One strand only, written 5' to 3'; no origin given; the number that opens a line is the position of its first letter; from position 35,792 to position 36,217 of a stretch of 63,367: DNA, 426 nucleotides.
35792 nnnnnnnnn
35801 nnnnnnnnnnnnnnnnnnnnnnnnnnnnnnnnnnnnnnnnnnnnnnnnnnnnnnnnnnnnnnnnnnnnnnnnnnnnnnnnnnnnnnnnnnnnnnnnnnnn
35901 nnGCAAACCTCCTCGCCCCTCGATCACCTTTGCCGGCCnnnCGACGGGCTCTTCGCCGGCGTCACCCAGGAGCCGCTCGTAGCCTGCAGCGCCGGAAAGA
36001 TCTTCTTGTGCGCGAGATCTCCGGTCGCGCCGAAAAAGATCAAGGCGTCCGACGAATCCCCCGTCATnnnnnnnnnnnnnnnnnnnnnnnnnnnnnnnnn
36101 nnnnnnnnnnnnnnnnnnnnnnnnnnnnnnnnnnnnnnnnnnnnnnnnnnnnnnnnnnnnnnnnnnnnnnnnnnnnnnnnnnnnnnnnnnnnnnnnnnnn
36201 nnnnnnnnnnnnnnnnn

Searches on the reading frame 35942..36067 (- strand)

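Call 41: search_protein_families(library=pfam, proteins=[window:35942-36067:-], max_evalue=1)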
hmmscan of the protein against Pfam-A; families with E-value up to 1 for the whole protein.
seq(42 aa): 1 family
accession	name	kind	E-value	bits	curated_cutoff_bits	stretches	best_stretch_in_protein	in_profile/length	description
PF00479.28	G6PD_N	-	4.1e-05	24.7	22.1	1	10-29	1-20/183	Glucose-6-phosphate dehydrogenase, NAD binding domain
